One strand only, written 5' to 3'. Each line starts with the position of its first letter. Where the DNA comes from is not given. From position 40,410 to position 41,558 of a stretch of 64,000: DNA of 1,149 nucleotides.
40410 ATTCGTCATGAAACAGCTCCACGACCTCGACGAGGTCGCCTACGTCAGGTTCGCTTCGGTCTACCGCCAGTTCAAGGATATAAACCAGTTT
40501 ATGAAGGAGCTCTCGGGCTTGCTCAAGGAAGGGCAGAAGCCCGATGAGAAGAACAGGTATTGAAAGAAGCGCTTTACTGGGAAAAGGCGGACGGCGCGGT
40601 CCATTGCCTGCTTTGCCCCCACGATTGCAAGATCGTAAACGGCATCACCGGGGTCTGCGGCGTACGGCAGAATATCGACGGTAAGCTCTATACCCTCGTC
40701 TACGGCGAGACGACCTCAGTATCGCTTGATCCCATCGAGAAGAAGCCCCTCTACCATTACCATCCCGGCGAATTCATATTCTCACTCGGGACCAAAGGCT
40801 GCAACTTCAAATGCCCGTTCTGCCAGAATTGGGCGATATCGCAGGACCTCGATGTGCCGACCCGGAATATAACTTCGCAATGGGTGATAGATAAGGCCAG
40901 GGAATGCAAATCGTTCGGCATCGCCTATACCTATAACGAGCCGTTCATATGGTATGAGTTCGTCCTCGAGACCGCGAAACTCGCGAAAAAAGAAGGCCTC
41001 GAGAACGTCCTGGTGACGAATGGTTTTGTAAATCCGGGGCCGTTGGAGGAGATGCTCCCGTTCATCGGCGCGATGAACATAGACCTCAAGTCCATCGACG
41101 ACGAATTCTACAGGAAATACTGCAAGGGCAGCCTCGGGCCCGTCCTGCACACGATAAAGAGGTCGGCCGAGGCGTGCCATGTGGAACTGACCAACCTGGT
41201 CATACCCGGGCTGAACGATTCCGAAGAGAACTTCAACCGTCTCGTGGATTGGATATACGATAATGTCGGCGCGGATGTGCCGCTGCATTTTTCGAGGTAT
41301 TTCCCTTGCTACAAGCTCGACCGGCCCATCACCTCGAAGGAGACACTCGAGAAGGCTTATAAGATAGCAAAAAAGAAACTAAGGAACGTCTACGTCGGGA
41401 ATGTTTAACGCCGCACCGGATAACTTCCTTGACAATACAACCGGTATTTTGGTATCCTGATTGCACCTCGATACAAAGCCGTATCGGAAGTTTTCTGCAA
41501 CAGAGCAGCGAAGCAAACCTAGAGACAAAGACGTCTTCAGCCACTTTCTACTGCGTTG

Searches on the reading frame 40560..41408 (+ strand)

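Call 27: search_protein_families(library=ncbifam, proteins=[window:40560-41408:+], max_evalue=0.00001)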
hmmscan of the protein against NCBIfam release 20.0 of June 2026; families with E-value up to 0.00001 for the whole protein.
window:40560-41408:+ (282 aa): 16 families
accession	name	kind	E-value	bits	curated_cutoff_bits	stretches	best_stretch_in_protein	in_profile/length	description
TIGR04337.1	AmmeMemoSam_rS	hypoth_equivalog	1.8e-85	286.9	220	1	6-282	3-286/349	AmmeMemoRadiSam system radical SAM enzyme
TIGR02493.1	PFLA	equivalog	3e-16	59.5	231.75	1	78-232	22-183/235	pyruvate formate-lyase-activating protein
TIGR02494.1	PFLE_PFLC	subfamily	7.9e-13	48.3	174.35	1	120-235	126-242/293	glycyl-radical enzyme activating protein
NF048010.1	SfplDhtActHpsHDes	equivalog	1.3e-12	47.2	430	1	120-236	134-253/298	(2S)-3-sulfopropanediol dehydratase activating enzyme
TIGR04041.1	activase_YjjW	hypoth_equivalog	1e-11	44.8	250.2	1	102-248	91-239/276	YjjW family glycine radical enzyme activase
TIGR02495.1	NrdG2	equivalog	2.9e-11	43.1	131.15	1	69-236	14-184/193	anaerobic ribonucleoside-triphosphate reductase activating protein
NF033719.1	ind_deCO2_activ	equivalog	5.7e-11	42.3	425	1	118-239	130-252/302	indoleacetate decarboxylase activase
NF048008.1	SfplDhtActHpfHKleb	equivalog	8.7e-11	41.7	500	1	120-240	129-250/308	(2S)-3-sulfopropanediol dehydratase activating enzyme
NF043069.1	T4HPD_activ_SAM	equivalog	4.4e-10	39.4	425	1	84-235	84-243/299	trans-4-hydroxy-L-proline dehydratase activase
NF008356.0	PRK11145.1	equivalog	5e-10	39.1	375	1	77-234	26-190/246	pyruvate formate lyase 1-activating protein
TIGR04003.1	rSAM_BssD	equivalog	7.2e-10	38.5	496.45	1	120-232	130-244/314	[benzylsuccinate synthase]-activating enzyme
NF033717.2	HPDL_rSAM_activ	equivalog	2.6e-09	36.8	420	1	104-235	117-251/311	4-hydroxyphenylacetate decarboxylase activase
TIGR02668.1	moaA_archaeal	equivalog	3.8e-07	29.4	325.25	1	78-240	17-181/303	GTP 3',8-cyclase MoaA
TIGR04038.1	tatD_link_rSAM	subfamily_domain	1.6e-06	28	129.7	1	78-200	15-151/192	TatD family nuclease-associated radical SAM protein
TIGR04395.1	cutC_activ_rSAM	equivalog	5.3e-06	25.9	360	0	120-234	132-247/309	choline TMA-lyase-activating enzyme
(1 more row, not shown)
